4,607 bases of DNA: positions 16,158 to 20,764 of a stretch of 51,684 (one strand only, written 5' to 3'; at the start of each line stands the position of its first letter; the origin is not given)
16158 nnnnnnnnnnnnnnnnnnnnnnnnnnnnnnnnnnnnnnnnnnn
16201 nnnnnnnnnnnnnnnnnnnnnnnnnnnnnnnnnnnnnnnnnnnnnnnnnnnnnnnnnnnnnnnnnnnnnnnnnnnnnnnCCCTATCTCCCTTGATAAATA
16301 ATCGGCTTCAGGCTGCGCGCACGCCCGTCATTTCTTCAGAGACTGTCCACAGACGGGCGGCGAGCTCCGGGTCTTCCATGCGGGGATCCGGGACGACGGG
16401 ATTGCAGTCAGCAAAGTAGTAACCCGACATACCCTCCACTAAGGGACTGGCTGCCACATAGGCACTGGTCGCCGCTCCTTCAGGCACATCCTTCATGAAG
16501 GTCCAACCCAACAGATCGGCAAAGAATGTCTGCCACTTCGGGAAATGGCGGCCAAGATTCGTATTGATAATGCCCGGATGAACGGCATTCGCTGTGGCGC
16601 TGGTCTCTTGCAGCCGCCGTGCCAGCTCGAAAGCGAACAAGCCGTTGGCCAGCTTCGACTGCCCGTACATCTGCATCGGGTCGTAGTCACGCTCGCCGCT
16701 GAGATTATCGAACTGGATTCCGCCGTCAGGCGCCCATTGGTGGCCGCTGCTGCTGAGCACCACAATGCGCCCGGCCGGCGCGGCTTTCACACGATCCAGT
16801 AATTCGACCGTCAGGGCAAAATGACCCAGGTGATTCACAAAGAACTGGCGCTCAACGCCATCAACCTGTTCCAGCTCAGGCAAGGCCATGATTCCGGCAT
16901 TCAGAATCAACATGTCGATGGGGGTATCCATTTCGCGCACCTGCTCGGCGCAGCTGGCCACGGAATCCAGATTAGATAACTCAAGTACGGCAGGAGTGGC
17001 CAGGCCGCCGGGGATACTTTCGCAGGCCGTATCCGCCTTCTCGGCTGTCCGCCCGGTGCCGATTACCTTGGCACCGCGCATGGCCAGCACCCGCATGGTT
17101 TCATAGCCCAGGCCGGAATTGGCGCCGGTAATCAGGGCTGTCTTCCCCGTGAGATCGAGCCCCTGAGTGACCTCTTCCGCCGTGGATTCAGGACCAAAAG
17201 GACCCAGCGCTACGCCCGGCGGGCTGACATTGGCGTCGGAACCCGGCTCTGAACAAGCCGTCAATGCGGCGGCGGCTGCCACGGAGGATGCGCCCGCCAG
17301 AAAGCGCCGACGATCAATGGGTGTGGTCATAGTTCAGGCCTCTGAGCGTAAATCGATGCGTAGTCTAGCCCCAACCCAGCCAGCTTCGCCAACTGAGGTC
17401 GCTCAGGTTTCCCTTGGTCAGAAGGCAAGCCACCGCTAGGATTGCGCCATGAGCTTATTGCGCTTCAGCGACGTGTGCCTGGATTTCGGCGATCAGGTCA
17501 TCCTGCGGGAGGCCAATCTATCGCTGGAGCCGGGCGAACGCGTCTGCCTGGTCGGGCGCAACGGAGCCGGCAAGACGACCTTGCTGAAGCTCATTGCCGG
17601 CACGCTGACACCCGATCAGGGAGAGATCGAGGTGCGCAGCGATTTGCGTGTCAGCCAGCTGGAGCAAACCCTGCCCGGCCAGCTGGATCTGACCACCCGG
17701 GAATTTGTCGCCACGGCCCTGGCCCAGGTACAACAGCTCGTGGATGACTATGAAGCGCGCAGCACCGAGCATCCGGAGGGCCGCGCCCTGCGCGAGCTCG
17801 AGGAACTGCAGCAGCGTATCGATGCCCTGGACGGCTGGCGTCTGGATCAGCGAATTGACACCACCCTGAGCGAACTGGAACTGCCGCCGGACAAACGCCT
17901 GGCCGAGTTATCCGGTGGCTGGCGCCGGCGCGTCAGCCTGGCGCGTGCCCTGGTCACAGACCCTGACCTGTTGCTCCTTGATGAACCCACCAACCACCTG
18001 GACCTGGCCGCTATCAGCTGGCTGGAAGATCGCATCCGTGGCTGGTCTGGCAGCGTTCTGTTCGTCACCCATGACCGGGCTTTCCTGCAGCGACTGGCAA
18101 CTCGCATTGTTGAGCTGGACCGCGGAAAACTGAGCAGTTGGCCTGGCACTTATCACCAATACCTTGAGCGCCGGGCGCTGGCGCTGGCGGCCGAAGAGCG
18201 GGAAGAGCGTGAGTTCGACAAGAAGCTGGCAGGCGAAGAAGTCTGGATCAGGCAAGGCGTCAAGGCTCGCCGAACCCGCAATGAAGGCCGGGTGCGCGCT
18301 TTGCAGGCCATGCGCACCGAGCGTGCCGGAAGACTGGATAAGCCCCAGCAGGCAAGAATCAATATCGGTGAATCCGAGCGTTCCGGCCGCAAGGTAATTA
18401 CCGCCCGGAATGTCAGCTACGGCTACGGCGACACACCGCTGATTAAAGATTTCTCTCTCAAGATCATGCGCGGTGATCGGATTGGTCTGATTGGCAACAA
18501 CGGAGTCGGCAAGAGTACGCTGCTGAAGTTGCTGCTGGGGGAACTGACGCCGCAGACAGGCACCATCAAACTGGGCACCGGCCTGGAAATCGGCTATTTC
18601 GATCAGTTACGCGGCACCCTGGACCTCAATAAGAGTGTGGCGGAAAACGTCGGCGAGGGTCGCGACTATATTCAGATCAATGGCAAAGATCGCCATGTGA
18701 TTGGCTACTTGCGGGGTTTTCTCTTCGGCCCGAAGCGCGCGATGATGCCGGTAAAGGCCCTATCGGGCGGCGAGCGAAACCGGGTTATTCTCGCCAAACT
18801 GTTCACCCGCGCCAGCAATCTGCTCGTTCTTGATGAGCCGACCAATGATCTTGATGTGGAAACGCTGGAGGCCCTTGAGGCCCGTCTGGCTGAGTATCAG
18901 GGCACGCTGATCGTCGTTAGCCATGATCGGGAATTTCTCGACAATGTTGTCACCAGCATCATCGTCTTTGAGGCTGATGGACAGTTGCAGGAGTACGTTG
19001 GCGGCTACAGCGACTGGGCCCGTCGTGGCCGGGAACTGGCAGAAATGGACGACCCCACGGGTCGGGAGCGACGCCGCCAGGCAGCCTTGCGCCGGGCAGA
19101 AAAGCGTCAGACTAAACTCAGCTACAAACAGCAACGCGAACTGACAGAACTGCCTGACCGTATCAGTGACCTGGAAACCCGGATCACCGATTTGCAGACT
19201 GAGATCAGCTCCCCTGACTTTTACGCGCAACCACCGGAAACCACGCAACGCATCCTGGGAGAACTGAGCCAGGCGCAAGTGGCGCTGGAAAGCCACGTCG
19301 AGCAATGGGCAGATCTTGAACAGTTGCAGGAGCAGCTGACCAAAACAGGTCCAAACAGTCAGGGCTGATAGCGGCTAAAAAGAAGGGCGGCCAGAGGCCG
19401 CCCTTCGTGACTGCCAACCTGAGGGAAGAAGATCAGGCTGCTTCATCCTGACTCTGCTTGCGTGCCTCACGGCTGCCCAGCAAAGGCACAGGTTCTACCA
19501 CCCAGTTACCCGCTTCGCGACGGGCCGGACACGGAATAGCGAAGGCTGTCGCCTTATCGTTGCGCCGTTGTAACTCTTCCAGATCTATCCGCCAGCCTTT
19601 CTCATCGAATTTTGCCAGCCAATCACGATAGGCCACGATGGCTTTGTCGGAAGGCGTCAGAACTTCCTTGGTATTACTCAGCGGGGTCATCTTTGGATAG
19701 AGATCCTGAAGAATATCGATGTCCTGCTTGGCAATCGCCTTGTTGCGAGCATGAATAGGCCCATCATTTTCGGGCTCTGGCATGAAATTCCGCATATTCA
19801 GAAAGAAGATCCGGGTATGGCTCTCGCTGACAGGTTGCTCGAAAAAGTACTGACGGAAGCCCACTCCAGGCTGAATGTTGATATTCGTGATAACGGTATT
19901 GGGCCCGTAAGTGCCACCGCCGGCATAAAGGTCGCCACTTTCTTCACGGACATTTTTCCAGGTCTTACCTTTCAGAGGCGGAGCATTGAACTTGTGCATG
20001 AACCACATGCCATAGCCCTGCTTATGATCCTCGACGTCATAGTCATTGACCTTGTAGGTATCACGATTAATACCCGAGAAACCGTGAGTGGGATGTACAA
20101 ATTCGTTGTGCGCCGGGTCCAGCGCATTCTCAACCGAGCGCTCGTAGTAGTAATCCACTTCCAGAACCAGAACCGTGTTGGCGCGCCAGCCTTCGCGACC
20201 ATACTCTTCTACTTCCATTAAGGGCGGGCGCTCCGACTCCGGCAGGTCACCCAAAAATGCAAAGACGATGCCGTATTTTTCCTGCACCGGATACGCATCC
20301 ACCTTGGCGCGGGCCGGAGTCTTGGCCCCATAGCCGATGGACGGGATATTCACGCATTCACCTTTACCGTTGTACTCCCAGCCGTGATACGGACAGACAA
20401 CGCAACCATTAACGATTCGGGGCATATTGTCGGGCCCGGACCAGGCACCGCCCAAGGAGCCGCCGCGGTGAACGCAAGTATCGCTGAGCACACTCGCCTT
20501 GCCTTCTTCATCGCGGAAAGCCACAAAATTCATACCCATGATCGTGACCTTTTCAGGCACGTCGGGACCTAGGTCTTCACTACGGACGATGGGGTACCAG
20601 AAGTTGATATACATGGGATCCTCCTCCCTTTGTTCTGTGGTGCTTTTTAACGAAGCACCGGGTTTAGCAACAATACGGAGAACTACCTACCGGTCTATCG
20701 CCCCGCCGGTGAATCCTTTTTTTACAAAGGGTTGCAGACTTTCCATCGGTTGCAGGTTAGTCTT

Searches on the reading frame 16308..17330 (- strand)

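Call 33: search_protein_families(library=pfam, proteins=[window:16308-17330:-], max_evalue=0.00001)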
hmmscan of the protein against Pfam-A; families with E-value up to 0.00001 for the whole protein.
window:16308-17330:- (340 aa): 2 families
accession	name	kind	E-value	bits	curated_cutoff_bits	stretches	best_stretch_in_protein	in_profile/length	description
PF00106.31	adh_short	-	4e-28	98.7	26.6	1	63-266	1-193/195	short chain dehydrogenase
PF13561.12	adh_short_C2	-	9.8e-17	61.8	27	1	69-303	1-226/236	Enoyl-(Acyl carrier protein) reductase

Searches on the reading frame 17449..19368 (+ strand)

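Call 33: search_protein_families(library=pfam, proteins=[window:17449-19368:+], max_evalue=0.00001)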
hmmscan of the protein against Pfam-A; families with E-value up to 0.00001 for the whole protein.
window:17449-19368:+ (639 aa): 10 families
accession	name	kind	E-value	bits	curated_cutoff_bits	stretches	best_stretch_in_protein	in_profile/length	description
PF00005.33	ABC_tran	-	2.7e-55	187.2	25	2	19-182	1-137/137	ABC transporter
PF16326.10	ABC_tran_CTD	-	9.1e-19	67.9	32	1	556-624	1-68/69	ABC transporter C-terminal domain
PF13304.12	AAA_21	-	8.2e-16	59.4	27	0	33-64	3-40/304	AAA domain, putative AbiEii toxin, Type IV TA system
PF02463.25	SMC_N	-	3.7e-11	43.3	40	0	429-510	128-215/220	RecF/RecN/SMC N terminal domain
PF12848.13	ABC_tran_Xtn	-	1.5e-09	38.3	25.9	1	221-299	1-76/85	ABC transporter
PF03193.22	RsgA_GTPase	-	7e-08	32.9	30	0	341-374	105-138/174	RsgA GTPase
PF13555.12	AAA_29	-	3e-07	30.5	27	0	26-57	19-50/61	P-loop containing region of AAA domain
PF13401.12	AAA_22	-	4.4e-07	30.7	27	0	347-481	10-109/130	AAA domain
PF13191.12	AAA_16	-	9.1e-07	30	32.6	0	347-482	29-158/167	AAA ATPase domain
PF01926.29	MMR_HSR1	-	1.5e-06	28.7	21.9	0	344-373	1-29/113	50S ribosome-binding GTPase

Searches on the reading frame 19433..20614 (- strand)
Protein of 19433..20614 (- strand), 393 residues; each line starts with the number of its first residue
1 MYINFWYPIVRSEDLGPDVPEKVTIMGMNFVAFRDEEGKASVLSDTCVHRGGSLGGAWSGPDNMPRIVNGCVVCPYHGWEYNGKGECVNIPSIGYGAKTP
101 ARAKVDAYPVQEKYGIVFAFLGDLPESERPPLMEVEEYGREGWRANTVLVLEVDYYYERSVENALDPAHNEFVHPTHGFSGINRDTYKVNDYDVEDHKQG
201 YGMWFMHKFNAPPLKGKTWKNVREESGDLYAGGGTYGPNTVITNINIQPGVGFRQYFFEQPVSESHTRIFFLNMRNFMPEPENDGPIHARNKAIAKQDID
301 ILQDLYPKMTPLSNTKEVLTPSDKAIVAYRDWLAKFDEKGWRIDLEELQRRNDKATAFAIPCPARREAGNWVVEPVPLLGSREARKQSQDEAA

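Call 33: search_protein_families(library=pfam, proteins=[window:19433-20614:-], max_evalue=0.00001)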
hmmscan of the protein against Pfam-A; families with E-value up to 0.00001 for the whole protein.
window:19433-20614:- (393 aa): 2 families
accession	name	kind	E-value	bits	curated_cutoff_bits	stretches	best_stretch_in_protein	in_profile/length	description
PF00355.32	Rieske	-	3.1e-19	69.1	20.3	1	6-93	2-81/88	Rieske [2Fe-2S] domain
PF19112.6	VanA_C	-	1.9e-17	64.5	23.5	1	156-335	4-189/193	Vanillate O-demethylase oxygenase C-terminal domain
